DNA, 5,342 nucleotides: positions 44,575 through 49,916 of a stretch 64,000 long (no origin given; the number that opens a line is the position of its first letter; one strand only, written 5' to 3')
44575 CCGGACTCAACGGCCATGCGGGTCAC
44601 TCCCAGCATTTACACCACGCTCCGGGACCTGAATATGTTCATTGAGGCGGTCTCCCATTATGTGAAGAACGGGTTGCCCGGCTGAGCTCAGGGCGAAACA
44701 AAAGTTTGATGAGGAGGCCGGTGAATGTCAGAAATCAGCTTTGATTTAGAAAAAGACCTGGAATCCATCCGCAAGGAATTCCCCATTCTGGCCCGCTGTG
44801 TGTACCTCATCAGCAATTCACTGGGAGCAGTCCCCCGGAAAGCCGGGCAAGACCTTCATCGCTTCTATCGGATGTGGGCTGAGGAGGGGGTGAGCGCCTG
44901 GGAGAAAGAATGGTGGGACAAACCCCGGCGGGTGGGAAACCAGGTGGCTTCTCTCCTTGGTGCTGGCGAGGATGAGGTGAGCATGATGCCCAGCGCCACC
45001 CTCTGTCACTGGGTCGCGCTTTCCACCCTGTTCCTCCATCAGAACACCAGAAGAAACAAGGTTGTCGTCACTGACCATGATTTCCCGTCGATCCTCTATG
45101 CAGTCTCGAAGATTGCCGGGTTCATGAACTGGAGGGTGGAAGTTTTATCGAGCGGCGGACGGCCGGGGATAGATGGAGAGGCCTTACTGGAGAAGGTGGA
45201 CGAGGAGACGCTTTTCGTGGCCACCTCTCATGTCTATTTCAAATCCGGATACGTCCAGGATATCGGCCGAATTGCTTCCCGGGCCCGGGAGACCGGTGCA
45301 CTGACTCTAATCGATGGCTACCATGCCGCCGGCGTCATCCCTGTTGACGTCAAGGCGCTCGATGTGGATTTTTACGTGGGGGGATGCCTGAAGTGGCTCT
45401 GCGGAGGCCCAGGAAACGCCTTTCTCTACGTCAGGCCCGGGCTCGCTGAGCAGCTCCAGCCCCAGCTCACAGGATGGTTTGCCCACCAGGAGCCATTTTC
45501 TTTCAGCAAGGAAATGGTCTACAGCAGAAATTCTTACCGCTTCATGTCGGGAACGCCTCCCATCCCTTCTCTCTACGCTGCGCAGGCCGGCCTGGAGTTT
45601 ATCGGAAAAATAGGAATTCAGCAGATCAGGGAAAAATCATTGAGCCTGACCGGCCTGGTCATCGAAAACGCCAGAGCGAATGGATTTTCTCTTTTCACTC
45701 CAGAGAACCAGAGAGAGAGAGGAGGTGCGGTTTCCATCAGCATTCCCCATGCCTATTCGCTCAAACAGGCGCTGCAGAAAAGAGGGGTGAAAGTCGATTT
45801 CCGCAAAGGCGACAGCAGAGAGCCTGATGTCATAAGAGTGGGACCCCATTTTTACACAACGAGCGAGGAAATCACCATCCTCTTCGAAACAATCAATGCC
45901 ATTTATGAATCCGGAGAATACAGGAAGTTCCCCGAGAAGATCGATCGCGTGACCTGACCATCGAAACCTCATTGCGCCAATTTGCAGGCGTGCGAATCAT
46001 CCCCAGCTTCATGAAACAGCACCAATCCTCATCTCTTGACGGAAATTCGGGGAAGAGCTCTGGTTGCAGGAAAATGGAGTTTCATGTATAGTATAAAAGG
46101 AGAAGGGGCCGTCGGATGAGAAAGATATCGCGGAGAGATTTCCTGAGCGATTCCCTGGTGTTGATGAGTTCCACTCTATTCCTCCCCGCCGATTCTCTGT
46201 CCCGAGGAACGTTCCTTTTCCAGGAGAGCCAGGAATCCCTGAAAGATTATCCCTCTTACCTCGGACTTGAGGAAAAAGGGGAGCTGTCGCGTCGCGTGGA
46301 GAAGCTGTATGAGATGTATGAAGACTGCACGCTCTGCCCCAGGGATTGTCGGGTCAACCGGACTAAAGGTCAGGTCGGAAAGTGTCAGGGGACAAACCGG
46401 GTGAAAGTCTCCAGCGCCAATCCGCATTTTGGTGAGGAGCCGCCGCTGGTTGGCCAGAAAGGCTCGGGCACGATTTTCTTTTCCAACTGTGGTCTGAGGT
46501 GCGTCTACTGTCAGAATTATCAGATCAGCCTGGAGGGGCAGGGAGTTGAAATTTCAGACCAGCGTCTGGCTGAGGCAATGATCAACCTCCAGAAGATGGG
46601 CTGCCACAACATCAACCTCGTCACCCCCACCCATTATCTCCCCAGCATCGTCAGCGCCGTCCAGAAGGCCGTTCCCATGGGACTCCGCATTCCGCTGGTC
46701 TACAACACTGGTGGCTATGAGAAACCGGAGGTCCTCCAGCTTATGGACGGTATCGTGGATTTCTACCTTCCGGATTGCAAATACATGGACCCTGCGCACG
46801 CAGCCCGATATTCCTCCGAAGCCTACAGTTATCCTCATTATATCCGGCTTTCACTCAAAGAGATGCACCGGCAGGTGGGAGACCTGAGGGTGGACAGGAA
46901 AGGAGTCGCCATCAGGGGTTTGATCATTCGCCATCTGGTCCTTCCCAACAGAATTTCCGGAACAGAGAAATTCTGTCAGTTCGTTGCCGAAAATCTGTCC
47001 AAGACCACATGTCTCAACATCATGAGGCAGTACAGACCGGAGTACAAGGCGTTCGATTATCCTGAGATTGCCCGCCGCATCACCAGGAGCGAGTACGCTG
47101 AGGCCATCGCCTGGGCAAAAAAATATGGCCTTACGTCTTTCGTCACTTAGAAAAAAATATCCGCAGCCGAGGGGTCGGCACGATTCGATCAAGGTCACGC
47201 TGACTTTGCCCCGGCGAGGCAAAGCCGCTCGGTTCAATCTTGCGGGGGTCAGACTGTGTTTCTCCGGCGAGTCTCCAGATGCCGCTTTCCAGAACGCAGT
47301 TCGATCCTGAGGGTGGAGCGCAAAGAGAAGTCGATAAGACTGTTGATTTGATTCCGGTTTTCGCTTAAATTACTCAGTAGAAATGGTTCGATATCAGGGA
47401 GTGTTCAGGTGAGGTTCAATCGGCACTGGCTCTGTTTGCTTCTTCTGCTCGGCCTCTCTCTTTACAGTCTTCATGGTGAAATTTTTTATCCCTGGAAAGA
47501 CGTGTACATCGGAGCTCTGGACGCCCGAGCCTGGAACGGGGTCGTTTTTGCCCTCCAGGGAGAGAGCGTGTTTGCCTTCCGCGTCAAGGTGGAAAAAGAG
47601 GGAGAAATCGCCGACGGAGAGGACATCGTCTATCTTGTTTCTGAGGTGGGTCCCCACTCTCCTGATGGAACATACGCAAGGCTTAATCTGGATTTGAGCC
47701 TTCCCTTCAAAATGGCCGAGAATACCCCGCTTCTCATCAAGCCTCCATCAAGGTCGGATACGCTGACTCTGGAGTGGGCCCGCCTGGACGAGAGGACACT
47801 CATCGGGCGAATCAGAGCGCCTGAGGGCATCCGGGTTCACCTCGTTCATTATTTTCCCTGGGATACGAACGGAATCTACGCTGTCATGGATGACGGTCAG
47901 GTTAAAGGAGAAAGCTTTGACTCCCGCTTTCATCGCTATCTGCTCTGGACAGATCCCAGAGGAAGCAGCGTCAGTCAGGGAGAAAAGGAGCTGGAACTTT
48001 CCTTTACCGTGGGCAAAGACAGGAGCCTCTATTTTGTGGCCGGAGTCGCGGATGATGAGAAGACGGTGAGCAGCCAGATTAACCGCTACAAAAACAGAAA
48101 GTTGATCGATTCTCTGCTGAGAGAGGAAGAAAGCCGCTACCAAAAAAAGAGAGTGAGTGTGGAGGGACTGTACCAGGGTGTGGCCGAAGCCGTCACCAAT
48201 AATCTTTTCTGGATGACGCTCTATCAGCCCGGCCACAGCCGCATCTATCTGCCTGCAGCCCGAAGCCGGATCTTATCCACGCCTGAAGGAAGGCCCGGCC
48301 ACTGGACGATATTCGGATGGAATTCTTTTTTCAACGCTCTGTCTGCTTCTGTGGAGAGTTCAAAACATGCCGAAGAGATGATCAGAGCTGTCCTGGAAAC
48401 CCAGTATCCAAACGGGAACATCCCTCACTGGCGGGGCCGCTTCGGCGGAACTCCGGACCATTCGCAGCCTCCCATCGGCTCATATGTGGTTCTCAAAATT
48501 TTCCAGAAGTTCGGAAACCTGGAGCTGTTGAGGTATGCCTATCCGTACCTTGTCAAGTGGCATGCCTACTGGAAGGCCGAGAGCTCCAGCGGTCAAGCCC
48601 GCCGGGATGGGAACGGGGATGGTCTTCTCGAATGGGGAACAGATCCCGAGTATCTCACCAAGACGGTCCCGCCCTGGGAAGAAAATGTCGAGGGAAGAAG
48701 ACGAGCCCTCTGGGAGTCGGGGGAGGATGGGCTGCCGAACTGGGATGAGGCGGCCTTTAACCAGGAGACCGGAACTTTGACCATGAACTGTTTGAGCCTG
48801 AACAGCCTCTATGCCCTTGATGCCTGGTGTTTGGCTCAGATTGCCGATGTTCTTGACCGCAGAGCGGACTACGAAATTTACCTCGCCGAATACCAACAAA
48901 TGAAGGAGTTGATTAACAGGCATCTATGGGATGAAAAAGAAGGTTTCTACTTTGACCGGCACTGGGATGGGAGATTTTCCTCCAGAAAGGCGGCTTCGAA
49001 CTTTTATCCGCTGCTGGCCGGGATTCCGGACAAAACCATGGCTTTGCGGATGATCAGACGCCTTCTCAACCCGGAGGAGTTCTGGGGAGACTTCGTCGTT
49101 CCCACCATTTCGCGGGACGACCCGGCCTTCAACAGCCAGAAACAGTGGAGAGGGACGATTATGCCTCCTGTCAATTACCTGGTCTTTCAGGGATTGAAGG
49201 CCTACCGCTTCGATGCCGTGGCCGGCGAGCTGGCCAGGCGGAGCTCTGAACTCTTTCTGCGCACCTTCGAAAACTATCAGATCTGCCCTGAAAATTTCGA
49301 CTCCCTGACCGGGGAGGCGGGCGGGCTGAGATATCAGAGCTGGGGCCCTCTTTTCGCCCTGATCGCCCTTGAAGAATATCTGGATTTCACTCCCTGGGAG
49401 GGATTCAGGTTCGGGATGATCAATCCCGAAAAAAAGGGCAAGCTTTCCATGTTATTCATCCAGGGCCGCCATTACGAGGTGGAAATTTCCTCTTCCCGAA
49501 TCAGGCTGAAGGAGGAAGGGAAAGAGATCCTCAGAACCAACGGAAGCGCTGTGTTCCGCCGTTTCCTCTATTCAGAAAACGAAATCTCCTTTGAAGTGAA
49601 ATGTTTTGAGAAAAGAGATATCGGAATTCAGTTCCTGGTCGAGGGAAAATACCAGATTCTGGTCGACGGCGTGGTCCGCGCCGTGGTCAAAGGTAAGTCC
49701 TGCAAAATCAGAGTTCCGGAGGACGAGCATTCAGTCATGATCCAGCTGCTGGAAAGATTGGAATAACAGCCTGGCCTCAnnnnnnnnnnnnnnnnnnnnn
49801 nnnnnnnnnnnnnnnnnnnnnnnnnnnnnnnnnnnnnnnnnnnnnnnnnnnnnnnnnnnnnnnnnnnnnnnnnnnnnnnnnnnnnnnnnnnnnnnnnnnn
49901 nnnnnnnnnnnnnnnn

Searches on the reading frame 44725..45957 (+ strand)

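Call 27: search_protein_families(library=pfam, proteins=[window:44725-45957:+], max_evalue=0.00001)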
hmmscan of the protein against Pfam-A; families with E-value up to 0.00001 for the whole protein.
window:44725-45957:+ (410 aa): 2 families
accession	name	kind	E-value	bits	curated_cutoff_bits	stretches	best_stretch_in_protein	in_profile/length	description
PF00266.25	Aminotran_5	-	1.7e-39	136.3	21.5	1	26-385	1-370/371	Aminotransferase class-V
PF22580.2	KYNU_C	-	5.3e-18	65.3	27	1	301-386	1-86/90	Kynureninase C-terminal domain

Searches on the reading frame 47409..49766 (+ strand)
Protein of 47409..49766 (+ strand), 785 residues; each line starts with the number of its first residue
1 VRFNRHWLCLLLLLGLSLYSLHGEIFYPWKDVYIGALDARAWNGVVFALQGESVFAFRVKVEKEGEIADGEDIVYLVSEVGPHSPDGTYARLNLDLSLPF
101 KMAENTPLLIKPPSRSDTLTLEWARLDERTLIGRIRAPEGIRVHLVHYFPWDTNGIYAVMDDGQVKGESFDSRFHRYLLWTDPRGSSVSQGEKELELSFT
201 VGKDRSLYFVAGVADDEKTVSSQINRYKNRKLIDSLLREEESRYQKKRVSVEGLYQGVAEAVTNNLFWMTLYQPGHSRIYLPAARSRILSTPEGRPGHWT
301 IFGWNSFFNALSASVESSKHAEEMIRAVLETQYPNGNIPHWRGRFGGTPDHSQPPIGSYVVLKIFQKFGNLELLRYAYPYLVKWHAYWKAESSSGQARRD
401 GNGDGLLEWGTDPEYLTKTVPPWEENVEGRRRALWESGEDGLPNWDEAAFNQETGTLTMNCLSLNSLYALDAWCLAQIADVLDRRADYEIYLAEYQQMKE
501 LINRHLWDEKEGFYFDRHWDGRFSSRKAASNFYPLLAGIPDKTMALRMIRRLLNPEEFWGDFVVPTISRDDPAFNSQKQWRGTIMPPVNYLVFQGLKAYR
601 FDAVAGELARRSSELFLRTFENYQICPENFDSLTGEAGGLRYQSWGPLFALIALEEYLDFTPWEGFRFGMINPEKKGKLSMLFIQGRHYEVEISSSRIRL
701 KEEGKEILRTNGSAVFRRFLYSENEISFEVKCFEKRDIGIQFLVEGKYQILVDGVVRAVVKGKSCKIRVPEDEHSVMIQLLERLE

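Call 27: search_protein_families(library=pfam, proteins=[window:47409-49766:+], max_evalue=0.00001)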
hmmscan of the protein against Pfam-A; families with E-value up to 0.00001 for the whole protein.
window:47409-49766:+ (785 aa): 4 families
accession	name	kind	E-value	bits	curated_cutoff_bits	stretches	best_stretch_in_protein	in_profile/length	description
PF22422.2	MGH1-like_GH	-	1.5e-42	146.9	27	1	303-645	6-355/356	Mannosylglycerate hydrolase MGH1-like glycoside hydrolase domain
PF01204.24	Trehalase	-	4e-20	72.6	21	1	458-639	303-486/512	Trehalase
PF03200.22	Glyco_hydro_63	-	5.5e-10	39.1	22.4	1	462-616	252-441/492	Glycosyl hydrolase family 63 C-terminal domain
PF17389.8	Bac_rhamnosid6H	-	2.9e-09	37.1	24.5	0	423-544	130-241/339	Bacterial alpha-L-rhamnosidase 6 hairpin glycosidase domain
